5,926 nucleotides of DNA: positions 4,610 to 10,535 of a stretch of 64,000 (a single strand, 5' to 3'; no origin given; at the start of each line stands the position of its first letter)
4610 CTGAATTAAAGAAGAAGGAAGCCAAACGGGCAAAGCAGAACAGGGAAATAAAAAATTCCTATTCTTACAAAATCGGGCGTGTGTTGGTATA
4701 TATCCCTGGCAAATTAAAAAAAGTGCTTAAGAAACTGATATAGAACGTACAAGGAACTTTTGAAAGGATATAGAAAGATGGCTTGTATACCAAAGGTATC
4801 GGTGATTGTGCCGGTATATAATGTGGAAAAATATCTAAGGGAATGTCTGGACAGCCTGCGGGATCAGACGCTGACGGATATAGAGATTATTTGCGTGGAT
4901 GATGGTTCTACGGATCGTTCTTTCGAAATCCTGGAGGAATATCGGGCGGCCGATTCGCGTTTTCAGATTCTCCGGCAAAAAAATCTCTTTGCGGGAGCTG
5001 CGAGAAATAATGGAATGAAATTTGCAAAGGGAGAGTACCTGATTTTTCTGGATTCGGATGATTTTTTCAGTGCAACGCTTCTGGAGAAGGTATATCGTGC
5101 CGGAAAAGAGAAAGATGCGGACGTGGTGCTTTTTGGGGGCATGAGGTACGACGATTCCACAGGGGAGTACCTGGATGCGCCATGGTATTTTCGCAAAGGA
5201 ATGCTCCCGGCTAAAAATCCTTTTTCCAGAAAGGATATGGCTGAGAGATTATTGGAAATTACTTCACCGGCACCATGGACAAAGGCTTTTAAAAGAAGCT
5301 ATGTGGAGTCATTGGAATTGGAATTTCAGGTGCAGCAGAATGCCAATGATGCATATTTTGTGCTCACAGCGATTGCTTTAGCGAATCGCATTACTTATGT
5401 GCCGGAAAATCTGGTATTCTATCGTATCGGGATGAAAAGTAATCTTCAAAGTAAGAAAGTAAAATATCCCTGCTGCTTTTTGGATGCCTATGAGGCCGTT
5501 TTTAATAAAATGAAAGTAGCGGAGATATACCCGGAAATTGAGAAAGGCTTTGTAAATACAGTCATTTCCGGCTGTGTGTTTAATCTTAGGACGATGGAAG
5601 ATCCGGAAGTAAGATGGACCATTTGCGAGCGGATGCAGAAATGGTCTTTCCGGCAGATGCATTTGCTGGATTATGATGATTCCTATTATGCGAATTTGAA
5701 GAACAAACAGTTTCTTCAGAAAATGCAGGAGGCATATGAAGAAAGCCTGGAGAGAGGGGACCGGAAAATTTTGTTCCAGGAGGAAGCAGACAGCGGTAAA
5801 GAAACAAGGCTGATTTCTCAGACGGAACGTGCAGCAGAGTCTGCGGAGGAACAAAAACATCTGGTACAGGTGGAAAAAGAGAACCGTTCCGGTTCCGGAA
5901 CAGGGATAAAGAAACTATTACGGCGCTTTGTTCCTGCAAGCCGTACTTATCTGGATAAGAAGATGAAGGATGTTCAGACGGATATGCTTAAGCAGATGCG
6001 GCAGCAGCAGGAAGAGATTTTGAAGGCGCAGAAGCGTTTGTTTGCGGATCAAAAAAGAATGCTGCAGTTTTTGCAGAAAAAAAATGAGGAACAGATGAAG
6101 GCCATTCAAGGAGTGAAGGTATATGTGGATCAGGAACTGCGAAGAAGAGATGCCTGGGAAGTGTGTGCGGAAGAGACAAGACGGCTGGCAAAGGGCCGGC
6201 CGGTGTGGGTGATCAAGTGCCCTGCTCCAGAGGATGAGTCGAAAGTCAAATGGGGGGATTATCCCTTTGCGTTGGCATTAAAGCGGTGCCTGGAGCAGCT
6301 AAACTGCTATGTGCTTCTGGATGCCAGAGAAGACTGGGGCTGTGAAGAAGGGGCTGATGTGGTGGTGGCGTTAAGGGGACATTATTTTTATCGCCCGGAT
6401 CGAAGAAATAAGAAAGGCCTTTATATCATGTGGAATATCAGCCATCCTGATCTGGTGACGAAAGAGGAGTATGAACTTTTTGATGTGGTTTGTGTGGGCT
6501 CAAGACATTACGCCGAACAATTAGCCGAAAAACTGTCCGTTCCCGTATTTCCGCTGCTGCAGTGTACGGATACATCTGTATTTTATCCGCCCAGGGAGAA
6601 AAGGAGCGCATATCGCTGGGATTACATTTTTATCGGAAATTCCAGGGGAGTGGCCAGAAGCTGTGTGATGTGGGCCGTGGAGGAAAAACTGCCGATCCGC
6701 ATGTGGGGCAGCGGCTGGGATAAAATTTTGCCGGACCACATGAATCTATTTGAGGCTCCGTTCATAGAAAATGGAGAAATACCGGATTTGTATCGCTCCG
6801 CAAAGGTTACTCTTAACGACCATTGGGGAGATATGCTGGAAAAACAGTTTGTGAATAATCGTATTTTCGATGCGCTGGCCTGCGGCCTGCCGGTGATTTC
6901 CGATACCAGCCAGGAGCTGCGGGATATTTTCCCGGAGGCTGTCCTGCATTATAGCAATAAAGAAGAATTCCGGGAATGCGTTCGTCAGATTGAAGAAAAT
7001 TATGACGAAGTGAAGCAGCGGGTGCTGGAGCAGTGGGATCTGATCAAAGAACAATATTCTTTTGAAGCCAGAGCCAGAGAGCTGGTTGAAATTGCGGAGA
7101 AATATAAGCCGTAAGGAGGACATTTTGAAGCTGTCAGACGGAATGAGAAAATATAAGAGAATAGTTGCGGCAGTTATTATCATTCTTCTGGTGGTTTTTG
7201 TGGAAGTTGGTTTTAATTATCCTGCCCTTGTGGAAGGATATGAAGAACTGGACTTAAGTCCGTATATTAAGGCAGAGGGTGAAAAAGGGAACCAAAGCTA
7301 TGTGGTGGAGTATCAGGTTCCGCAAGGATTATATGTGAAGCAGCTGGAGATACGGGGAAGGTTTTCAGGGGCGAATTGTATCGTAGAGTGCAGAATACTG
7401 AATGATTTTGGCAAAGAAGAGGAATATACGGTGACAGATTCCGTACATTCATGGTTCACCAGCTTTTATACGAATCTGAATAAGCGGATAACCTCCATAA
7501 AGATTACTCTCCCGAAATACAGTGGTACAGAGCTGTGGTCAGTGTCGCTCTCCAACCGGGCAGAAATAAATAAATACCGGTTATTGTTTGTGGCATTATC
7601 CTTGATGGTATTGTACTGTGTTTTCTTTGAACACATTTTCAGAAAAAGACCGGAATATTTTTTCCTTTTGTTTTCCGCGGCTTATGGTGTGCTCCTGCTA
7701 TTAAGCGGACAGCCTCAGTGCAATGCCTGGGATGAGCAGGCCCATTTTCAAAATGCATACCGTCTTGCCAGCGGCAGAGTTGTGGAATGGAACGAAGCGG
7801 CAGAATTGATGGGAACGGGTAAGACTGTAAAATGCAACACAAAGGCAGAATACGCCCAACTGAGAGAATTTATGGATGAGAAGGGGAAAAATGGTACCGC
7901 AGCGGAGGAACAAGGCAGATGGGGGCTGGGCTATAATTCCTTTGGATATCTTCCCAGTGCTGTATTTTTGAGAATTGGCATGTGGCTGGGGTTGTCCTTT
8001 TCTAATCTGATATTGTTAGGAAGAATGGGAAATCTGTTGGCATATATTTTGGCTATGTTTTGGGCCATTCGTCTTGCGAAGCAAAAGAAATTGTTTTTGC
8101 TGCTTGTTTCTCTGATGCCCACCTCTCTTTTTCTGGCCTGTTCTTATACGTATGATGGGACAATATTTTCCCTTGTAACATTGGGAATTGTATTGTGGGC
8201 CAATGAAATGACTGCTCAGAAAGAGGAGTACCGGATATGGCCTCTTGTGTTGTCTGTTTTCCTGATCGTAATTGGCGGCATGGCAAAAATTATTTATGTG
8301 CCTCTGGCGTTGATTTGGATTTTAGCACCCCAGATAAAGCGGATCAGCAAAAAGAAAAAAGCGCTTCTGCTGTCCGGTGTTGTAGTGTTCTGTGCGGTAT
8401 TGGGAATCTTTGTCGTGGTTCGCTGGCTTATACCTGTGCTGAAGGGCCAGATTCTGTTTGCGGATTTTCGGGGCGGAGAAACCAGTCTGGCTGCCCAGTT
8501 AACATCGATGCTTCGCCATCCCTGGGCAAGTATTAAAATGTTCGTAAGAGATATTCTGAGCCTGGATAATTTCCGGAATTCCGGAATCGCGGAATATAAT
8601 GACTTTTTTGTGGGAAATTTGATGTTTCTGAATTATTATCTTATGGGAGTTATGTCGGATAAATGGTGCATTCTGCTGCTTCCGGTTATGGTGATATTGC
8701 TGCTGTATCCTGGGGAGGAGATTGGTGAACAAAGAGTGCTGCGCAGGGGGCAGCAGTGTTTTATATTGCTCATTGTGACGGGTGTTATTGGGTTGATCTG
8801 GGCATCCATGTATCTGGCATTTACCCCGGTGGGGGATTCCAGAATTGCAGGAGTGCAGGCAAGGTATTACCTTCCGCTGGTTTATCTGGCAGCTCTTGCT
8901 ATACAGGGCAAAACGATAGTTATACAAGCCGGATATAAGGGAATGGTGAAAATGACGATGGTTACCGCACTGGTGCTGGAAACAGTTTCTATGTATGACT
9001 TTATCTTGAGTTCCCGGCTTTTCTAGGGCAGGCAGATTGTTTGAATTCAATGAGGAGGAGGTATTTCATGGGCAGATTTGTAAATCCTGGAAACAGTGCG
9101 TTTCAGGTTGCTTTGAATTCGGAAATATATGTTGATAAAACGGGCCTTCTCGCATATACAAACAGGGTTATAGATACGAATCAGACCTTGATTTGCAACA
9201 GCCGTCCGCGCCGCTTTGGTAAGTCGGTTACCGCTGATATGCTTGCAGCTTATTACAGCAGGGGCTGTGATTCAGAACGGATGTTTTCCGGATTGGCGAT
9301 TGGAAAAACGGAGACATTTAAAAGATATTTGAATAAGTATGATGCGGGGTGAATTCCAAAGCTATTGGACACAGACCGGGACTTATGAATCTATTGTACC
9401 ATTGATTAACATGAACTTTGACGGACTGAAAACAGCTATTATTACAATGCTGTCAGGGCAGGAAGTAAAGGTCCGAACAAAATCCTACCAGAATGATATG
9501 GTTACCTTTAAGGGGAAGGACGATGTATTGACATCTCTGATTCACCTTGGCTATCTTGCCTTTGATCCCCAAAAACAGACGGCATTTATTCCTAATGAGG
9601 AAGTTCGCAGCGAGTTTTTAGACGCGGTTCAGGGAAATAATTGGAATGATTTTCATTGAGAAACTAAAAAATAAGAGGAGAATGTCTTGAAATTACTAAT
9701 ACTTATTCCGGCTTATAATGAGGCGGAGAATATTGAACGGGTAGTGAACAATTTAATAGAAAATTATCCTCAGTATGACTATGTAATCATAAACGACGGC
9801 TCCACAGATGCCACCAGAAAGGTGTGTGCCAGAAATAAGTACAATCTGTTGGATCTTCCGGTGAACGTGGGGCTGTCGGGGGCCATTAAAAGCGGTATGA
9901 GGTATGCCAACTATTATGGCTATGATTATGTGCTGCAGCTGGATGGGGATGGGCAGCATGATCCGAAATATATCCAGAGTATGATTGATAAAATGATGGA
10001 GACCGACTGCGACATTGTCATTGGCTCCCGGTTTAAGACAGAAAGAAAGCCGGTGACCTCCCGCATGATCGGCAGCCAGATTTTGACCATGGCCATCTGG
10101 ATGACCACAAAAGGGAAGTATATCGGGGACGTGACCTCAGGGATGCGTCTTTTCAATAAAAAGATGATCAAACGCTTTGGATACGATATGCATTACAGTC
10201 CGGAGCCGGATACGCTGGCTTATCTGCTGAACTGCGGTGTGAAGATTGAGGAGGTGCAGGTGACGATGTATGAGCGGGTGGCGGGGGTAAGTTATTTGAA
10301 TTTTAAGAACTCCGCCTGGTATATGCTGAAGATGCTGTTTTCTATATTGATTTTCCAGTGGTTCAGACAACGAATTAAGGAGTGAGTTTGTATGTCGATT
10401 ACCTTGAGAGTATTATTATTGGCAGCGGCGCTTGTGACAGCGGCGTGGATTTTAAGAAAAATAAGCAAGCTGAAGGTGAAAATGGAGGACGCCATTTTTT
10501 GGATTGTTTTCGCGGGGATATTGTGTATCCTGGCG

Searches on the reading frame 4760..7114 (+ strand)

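Call 11: search_protein_families(library=pfam, proteins=[window:4760-7114:+], max_evalue=0.001)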
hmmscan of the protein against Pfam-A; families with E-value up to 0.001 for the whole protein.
window:4760-7114:+ (784 aa): 4 families
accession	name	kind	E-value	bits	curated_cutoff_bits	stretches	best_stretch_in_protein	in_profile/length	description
PF00535.33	Glycos_transf_2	-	1.1e-40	139.8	23.3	1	14-183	1-165/168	Glycosyl transferase family 2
PF13524.12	Glyco_trans_1_2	-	1.8e-20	73.8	25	1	642-776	13-143/144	Glycosyl transferase-like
PF10111.15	Glyco_tranf_2_2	-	5.3e-12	46.2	27.3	1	14-113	1-104/276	Glycosyltransferase like family 2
PF13641.12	Glyco_tranf_2_3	-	7.3e-09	36.4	27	1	11-216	1-206/230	Glycosyltransferase like family 2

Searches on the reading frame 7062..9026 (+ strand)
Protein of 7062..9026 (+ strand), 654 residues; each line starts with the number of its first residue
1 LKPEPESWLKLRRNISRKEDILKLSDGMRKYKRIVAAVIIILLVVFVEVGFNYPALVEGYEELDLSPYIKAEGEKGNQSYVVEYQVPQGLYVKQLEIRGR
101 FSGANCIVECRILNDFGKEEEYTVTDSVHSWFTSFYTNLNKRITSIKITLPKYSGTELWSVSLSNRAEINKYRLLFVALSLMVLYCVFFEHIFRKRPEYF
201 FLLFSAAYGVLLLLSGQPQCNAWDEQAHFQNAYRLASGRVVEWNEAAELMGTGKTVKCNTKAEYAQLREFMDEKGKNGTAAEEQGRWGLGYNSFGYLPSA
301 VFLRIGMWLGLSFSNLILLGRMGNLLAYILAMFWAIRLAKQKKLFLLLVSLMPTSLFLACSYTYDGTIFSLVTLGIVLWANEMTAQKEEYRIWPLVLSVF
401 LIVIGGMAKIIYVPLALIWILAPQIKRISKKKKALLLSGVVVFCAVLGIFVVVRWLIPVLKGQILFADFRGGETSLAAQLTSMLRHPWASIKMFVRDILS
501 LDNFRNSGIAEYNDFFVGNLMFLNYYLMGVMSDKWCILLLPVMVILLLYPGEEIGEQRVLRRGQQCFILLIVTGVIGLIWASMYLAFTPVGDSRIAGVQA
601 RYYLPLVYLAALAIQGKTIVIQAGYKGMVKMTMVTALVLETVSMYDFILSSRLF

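Call 11: search_protein_families(library=pfam, proteins=[window:7062-9026:+], max_evalue=0.001)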
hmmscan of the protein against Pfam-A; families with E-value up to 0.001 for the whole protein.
window:7062-9026:+ (654 aa): 1 family
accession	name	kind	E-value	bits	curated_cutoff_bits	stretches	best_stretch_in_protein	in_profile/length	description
PF09913.15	DUF2142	-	5.8e-38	131.1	30.1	1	217-609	11-394/395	Predicted membrane protein (DUF2142)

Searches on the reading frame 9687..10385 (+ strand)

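Call 11: search_protein_families(library=pfam, proteins=[window:9687-10385:+], max_evalue=0.001)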
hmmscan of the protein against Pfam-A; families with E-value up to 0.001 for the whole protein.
window:9687-10385:+ (232 aa): 3 families
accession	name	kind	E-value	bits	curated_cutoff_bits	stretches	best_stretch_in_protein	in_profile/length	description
PF00535.33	Glycos_transf_2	-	1e-28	100.8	23.3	1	5-163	2-166/168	Glycosyl transferase family 2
PF13506.12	Glyco_transf_21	-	0.0001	22.3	21.7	0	77-153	29-105/174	Glycosyl transferase family 21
PF13641.12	Glyco_tranf_2_3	-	0.00084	19.8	27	0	4-52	4-55/230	Glycosyltransferase like family 2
